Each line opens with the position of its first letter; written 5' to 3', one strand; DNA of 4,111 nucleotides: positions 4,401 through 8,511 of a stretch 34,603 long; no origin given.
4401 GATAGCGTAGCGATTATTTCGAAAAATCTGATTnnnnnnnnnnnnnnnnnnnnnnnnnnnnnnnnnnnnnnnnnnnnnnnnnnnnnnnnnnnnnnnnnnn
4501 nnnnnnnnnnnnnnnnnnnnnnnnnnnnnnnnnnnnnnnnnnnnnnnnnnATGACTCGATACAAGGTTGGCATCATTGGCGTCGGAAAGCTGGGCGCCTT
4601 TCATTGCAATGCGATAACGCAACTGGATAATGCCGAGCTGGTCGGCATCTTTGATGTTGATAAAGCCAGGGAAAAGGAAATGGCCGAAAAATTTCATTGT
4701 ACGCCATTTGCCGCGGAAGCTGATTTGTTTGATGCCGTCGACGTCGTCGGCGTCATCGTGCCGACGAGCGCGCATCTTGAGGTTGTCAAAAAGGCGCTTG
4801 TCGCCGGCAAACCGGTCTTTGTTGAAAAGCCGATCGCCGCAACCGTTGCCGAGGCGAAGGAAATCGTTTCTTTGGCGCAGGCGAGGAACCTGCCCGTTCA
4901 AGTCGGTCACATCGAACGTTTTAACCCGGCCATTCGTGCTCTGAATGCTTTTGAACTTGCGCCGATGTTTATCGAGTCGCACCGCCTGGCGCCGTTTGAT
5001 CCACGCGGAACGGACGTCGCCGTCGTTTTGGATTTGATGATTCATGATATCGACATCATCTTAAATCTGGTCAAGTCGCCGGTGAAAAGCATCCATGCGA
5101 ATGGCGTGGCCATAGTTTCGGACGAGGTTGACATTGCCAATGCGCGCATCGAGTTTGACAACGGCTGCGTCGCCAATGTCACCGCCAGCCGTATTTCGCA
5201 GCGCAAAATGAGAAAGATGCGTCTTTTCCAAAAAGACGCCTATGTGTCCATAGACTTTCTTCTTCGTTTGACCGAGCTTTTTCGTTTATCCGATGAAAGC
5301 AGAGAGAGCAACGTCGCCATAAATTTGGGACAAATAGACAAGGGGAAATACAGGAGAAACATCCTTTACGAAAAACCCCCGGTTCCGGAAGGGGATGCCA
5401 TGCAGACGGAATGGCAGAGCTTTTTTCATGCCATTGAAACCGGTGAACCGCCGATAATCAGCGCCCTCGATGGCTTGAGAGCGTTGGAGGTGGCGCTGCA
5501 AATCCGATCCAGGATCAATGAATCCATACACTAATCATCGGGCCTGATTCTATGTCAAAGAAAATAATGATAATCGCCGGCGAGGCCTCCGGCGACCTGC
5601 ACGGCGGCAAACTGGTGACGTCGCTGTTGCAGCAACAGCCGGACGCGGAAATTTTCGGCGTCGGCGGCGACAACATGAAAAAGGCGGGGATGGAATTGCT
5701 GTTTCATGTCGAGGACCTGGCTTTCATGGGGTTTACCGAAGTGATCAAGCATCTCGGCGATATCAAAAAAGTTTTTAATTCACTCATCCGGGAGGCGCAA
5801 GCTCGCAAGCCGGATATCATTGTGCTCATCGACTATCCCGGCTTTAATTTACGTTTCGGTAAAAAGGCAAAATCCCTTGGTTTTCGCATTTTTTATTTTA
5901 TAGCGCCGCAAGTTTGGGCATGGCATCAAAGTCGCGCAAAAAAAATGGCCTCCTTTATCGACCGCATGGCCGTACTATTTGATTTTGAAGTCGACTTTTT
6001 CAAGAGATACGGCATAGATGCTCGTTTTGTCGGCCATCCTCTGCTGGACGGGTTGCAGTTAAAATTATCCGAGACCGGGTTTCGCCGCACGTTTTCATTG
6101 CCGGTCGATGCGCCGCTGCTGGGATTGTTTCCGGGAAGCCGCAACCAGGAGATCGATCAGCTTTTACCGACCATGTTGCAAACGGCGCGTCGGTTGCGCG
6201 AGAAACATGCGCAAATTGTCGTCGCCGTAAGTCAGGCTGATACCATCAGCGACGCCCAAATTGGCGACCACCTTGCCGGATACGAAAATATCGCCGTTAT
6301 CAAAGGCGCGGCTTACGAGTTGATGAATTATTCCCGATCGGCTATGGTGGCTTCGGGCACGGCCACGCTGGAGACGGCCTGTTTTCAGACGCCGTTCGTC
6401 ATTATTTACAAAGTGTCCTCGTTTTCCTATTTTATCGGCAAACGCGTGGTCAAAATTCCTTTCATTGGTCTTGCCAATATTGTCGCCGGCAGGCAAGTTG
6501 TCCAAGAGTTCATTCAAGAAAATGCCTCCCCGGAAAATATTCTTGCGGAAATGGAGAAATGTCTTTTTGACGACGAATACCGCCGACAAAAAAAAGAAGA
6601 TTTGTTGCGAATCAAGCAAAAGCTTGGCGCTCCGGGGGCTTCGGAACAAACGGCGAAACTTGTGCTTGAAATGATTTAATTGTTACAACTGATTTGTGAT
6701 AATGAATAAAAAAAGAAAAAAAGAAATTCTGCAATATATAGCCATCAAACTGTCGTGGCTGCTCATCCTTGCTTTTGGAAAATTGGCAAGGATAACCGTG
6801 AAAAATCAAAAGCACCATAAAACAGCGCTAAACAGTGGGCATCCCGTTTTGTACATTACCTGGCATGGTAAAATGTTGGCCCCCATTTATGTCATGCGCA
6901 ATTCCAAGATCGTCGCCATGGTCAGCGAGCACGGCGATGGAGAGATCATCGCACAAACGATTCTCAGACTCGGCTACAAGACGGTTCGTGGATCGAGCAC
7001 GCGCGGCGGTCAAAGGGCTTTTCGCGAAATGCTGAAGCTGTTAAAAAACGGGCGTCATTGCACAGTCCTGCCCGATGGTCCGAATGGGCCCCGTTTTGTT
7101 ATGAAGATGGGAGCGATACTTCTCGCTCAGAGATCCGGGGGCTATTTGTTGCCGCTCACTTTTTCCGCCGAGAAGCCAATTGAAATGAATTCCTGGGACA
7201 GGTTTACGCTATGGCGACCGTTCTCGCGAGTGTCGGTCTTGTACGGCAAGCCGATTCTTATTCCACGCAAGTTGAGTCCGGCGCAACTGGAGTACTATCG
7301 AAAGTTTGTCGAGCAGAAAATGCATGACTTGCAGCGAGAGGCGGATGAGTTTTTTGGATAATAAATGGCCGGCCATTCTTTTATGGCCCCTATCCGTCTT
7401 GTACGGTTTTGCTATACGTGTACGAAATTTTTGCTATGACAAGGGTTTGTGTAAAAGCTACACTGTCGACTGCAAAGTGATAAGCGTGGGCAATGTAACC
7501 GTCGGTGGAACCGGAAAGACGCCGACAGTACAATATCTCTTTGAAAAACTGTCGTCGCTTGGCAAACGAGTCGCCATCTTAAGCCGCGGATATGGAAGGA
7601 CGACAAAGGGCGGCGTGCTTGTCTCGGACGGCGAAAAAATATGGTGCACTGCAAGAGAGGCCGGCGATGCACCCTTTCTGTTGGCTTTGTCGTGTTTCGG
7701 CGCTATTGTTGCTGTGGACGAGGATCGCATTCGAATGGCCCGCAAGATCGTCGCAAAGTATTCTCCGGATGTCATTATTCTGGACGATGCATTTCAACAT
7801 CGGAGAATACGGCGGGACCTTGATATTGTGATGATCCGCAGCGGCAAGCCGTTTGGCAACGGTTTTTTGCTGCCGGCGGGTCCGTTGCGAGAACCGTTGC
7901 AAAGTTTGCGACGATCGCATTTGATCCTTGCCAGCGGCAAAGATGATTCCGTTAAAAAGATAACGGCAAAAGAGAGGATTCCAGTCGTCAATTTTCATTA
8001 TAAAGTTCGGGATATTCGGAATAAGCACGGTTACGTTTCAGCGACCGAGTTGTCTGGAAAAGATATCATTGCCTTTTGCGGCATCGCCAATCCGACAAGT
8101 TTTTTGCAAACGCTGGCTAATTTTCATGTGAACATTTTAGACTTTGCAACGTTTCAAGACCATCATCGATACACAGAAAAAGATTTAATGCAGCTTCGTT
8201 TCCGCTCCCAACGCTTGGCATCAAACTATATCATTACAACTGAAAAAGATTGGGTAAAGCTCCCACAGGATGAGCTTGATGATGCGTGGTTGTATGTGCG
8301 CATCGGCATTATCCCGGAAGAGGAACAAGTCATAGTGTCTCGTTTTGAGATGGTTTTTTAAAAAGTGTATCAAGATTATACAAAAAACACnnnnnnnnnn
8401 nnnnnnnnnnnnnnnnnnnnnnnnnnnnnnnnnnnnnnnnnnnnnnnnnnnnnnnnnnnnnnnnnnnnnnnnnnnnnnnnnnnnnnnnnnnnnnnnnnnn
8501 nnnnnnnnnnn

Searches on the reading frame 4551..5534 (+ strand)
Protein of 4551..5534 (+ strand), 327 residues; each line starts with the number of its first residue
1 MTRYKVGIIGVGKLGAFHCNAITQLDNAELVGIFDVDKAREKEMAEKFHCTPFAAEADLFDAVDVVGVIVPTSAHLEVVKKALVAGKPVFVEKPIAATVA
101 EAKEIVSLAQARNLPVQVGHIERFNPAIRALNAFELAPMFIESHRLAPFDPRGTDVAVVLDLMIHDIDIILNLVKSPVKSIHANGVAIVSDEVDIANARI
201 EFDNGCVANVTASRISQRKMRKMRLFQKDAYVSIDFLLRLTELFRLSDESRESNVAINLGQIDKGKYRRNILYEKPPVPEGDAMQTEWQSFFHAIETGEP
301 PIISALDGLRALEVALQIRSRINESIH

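Call 5: search_protein_families(library=pfam, proteins=[window:4551-5534:+], max_evalue=0.01)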
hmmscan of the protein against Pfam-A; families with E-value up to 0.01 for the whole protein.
window:4551-5534:+ (327 aa): 6 families
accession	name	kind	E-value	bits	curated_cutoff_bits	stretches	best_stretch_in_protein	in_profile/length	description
PF01408.29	GFO_IDH_MocA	-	1.3e-29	103.8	24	1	5-120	2-120/120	Oxidoreductase family, NAD-binding Rossmann fold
PF22725.1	GFO_IDH_MocA_C3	-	2.7e-09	37.5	27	1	157-221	44-112/124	GFO/IDH/MocA C-terminal domain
PF02894.22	GFO_IDH_MocA_C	-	0.0014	18.9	22.9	0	157-217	41-106/218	Oxidoreductase family, C-terminal alpha/beta domain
PF03446.21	NAD_binding_2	-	0.0066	16.9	21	0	5-81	1-74/161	NAD binding domain of 6-phosphogluconate dehydrogenase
PF03807.23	F420_oxidored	-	0.008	17.2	21.6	0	5-83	1-82/94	NADP oxidoreductase coenzyme F420-dependent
PF01113.26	DapB_N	-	0.0091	16.5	25.6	0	5-82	2-87/124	Dihydrodipicolinate reductase, N-terminus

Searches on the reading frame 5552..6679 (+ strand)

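Call 5: search_protein_families(library=pfam, proteins=[window:5552-6679:+], max_evalue=0.01)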
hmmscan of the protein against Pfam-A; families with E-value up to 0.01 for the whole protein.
window:5552-6679:+ (375 aa): 1 family
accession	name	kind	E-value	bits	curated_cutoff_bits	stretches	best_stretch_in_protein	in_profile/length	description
PF02684.21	LpxB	-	3.6e-103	345.8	22.6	1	5-365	1-365/374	Lipid-A-disaccharide synthetase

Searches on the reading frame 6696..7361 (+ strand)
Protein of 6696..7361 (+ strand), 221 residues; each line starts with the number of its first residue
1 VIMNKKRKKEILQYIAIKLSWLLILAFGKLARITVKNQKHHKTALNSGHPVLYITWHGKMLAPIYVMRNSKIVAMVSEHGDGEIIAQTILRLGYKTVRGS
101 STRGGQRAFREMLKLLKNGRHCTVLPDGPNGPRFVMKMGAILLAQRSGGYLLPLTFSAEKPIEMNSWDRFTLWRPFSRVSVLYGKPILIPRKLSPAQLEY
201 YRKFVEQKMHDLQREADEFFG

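Call 5: search_protein_families(library=pfam, proteins=[window:6696-7361:+], max_evalue=0.01)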
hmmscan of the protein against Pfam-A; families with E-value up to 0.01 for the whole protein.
window:6696-7361:+ (221 aa): 1 family
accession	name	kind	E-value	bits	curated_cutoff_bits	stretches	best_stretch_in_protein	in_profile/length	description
PF04028.18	DUF374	-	4.5e-28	97.1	26.8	1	66-133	2-69/69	Domain of unknown function (DUF374)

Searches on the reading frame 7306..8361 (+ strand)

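Call 5: search_protein_families(library=pfam, proteins=[window:7306-8361:+], max_evalue=0.01)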
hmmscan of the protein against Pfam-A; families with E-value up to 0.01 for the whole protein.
window:7306-8361:+ (351 aa): 2 families
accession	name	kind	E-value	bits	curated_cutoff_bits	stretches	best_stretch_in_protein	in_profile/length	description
PF02606.20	LpxK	-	4.7e-95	318.9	27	1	23-337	2-314/328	Tetraacyldisaccharide-1-P 4'-kinase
PF03308.22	MeaB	-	0.0043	16.5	23.1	1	60-134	35-107/273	Methylmalonyl Co-A mutase-associated GTPase MeaB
